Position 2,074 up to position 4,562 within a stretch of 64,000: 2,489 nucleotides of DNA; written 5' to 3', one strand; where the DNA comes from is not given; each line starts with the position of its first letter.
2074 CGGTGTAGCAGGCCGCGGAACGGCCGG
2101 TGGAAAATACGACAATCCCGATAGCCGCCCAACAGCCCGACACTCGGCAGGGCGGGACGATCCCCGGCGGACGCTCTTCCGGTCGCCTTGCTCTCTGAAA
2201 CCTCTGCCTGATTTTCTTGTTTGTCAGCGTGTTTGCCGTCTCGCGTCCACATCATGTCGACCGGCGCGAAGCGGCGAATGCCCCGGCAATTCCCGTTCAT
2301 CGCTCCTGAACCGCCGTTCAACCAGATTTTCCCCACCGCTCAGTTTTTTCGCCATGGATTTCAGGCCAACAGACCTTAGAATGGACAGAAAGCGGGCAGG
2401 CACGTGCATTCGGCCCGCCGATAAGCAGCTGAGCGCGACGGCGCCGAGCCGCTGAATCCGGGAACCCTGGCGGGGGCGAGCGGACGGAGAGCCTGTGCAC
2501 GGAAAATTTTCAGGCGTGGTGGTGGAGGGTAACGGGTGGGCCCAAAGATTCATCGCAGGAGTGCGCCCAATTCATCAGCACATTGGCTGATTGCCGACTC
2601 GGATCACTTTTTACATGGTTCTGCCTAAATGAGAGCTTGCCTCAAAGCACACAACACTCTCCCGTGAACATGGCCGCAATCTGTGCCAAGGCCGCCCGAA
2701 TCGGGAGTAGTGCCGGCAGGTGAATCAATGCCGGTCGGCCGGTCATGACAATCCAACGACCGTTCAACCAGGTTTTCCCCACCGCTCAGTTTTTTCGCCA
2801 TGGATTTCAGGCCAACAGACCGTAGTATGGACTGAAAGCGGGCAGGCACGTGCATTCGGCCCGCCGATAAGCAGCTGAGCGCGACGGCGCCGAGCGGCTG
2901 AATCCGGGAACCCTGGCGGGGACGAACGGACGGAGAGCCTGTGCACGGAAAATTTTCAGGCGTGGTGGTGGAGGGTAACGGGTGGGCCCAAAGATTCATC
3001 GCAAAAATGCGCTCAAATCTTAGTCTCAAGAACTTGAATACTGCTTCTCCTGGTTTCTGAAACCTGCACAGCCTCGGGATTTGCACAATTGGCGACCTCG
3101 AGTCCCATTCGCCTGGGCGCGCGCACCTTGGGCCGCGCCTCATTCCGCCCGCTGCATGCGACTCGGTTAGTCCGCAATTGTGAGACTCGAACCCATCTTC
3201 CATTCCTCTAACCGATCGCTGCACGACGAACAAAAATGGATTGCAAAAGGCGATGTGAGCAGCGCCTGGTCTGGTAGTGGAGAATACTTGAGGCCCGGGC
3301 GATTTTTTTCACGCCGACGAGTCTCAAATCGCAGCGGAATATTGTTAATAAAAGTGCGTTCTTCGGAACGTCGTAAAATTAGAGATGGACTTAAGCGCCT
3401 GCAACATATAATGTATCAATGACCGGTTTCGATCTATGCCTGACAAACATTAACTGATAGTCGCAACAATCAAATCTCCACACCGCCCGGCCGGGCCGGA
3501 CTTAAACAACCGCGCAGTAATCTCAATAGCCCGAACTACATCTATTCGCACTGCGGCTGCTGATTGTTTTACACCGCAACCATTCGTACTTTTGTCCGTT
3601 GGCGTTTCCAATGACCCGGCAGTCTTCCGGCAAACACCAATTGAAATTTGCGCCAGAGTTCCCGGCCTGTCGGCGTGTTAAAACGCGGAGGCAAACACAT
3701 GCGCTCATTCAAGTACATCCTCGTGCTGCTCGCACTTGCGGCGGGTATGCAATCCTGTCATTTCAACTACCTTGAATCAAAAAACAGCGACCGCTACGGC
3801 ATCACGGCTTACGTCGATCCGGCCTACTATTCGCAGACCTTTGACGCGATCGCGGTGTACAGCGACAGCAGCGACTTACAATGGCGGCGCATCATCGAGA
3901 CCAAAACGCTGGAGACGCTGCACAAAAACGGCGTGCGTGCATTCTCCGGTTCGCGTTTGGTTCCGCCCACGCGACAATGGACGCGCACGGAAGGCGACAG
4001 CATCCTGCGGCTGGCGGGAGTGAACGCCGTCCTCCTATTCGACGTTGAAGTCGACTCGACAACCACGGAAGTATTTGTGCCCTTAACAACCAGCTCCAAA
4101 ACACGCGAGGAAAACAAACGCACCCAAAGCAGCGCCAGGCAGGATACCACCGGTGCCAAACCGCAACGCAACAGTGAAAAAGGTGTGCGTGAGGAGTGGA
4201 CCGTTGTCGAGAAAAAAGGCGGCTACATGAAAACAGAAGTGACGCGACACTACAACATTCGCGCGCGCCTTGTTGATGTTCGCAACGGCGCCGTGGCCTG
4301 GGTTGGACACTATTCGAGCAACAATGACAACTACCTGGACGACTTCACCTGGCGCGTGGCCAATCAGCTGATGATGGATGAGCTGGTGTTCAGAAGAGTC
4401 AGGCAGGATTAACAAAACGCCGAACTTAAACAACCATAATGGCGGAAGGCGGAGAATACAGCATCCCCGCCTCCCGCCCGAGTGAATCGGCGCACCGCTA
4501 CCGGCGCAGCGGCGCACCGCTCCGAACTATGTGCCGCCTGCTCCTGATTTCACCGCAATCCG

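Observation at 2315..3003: Two tandem 243-bp copies (about 95% identical) of a structured non-coding element beside the sensor gene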

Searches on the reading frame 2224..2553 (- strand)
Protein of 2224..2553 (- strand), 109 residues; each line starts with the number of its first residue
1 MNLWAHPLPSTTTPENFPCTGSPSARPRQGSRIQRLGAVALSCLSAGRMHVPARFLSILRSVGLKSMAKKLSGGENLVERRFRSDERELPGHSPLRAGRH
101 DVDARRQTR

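Call 21: search_protein_families(library=pfam, proteins=[window:2224-2553:-], max_evalue=0.01)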
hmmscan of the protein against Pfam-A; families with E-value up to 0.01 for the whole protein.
window:2224-2553:- (109 aa): 0 families

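Call 31: search_protein_representatives(protein=window:2224-2553:-)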
Query: 109 residues. Proteins with E-value up to 0.001 (for the whole library): 2; up to 1e-10: 2; up to 1e-30: 1. The best 2 are listed.
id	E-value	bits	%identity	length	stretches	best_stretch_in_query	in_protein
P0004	1.9e-43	163.3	87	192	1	1-90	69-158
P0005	1.3e-12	64.1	46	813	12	46-84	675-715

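Call 34: find_encoding_contigs(protein=P0005, flank=5000, max_places=3)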
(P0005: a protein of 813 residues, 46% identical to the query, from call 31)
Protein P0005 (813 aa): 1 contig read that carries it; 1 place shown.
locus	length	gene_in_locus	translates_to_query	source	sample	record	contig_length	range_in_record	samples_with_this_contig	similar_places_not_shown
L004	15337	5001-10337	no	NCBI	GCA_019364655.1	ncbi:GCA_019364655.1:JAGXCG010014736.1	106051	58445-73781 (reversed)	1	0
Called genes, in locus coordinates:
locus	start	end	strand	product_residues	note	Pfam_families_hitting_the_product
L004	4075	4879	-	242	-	-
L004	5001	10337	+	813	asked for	PF02341:RbcX (faint), PF10581:Synapsin_N (faint)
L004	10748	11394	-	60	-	-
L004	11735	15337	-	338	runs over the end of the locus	PF06743:FAST_1 (faint)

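Call 35: find_encoding_contigs(protein=P0004, flank=10000, max_places=6)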
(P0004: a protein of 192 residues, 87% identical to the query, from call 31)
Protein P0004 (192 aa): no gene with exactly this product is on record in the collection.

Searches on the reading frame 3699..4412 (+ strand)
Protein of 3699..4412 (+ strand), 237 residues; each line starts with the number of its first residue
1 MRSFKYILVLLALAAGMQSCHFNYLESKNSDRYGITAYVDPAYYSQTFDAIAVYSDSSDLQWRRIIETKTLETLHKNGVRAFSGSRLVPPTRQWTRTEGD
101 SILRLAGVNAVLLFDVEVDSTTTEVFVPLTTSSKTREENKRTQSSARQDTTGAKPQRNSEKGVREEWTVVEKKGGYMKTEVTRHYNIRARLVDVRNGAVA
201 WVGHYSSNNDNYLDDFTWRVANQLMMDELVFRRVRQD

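Call 14: find_encoding_contigs(protein=window:3699-4412:+, flank=10000, max_places=10)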
Protein window:3699-4412:+ (237 aa): 2 contigs read that carry it; 2 places shown.
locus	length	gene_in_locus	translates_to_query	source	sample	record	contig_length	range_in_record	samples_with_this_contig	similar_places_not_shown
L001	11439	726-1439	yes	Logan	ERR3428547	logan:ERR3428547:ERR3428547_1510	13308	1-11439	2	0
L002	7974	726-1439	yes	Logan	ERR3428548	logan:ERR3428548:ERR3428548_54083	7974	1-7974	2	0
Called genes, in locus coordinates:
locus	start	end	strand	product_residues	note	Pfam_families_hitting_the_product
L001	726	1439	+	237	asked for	-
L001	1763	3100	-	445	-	PF00266:Aminotran_5, PF01041:DegT_DnrJ_EryC1 (faint), PF01053:Cys_Met_Meta_PP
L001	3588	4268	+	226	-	PF00440:TetR_N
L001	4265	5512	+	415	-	PF02321:OEP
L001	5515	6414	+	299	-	PF25917:BSH_RND (faint)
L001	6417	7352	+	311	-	PF00005:ABC_tran, PF13304:AAA_21 (faint)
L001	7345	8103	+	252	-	PF00005:ABC_tran, PF13304:AAA_21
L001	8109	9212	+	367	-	PF12679:ABC2_membrane_2, PF12698:ABC2_membrane_3, PF01061:ABC2_membrane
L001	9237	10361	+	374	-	PF12679:ABC2_membrane_2, PF12698:ABC2_membrane_3, PF01061:ABC2_membrane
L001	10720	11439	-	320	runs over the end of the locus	PF00291:PALP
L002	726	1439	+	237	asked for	-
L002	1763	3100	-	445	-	PF00266:Aminotran_5, PF01041:DegT_DnrJ_EryC1 (faint), PF01053:Cys_Met_Meta_PP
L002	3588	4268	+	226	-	PF00440:TetR_N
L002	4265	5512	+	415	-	PF02321:OEP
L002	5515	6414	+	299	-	PF25917:BSH_RND (faint)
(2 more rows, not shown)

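Call 21: search_protein_families(library=pfam, proteins=[window:3699-4412:+], max_evalue=0.01)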
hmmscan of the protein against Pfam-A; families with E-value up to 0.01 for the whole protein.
window:3699-4412:+ (237 aa): 0 families

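Call 23: find_homologous_proteins(query=window:3699-4412:+)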
Query window:3699-4412:+ (237 aa): 2 proteins with E <= 0.001 among 483 candidates.
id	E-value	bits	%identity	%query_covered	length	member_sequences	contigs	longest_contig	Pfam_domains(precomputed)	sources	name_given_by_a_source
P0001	3.0e-154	529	100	100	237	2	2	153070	-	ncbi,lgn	-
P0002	8.9e-127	439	82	100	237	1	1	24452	-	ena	-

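Call 24: find_encoding_contigs(protein=P0002, flank=10000)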
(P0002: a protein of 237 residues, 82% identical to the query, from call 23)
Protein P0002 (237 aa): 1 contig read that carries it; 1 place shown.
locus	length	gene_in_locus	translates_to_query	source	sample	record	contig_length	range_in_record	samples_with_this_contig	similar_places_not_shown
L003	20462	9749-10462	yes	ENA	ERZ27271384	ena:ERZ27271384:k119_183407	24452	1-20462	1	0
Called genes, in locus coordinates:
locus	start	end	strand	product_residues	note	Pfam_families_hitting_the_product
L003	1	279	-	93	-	?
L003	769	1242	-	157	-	-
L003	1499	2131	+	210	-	PF14360:PAP2_C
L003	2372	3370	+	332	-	PF01073:3Beta_HSD, PF01370:Epimerase, PF13460:NAD_binding_10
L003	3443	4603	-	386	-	PF00072:Response_reg, PF07228:SpoIIE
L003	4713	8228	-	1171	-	PF23748:Beta-prop_LRRK2 (faint), PF07494:Reg_prop (faint), PF08450:SGL (faint), PF07495:Y_Y_Y, PF00512:HisKA (faint), PF02518:HATPase_c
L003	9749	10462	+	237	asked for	-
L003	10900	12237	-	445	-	PF00155:Aminotran_1_2 (faint), PF00266:Aminotran_5, PF01041:DegT_DnrJ_EryC1 (faint), PF01053:Cys_Met_Meta_PP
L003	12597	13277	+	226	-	PF00440:TetR_N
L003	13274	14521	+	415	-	PF02321:OEP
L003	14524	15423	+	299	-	-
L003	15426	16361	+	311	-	PF00005:ABC_tran, PF13304:AAA_21 (faint)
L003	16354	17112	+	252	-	PF00005:ABC_tran, PF13304:AAA_21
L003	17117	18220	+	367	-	PF12679:ABC2_membrane_2, PF12698:ABC2_membrane_3, PF01061:ABC2_membrane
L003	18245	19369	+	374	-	PF12679:ABC2_membrane_2, PF12730:ABC2_membrane_4 (faint), PF12698:ABC2_membrane_3, PF01061:ABC2_membrane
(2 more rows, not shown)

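Call 25: list_cluster_members(proteins=[P0001, P0002])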
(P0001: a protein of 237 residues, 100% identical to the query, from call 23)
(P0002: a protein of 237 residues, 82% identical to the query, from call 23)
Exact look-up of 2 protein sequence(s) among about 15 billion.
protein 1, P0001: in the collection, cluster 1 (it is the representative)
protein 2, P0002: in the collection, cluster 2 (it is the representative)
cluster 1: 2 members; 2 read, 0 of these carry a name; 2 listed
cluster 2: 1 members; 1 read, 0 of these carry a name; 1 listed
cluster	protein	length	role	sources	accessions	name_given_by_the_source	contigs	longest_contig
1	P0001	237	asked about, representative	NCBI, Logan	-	-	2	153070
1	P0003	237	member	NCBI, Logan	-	-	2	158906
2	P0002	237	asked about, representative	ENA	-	-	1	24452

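Call 36: find_encoding_contigs(protein=P0003, flank=10000, max_places=6)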
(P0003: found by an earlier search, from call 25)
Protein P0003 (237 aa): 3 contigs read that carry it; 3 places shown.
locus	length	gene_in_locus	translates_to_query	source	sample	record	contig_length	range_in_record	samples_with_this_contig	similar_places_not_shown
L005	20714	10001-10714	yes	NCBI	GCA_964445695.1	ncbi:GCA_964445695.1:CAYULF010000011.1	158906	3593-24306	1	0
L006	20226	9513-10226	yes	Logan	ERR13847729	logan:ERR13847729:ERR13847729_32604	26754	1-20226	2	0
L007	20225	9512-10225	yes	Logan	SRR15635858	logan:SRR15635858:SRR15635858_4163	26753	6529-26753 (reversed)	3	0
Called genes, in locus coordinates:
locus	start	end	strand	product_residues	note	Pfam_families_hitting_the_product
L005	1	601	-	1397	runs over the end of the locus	?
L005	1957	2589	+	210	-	PF14360:PAP2_C (weak)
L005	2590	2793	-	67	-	-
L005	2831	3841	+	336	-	PF01073:3Beta_HSD (weak), PF01370:Epimerase, PF13460:NAD_binding_10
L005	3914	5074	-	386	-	PF00072:Response_reg, PF07228:SpoIIE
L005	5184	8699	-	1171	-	PF23748:Beta-prop_LRRK2 (faint), PF07494:Reg_prop (weak), PF08450:SGL (faint), PF07495:Y_Y_Y, PF02518:HATPase_c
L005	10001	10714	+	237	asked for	-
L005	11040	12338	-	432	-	PF00155:Aminotran_1_2 (weak), PF00266:Aminotran_5, PF01041:DegT_DnrJ_EryC1 (faint), PF01053:Cys_Met_Meta_PP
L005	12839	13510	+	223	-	PF00440:TetR_N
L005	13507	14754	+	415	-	PF02321:OEP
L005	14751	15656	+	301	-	PF25917:BSH_RND (faint)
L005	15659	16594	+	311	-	PF00005:ABC_tran, PF13304:AAA_21 (faint)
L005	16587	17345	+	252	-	PF00005:ABC_tran, PF13304:AAA_21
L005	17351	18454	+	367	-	PF12679:ABC2_membrane_2, PF12698:ABC2_membrane_3, PF01061:ABC2_membrane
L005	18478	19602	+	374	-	PF12679:ABC2_membrane_2, PF12730:ABC2_membrane_4 (faint), PF12698:ABC2_membrane_3, PF01061:ABC2_membrane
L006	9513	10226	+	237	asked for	-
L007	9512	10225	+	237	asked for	-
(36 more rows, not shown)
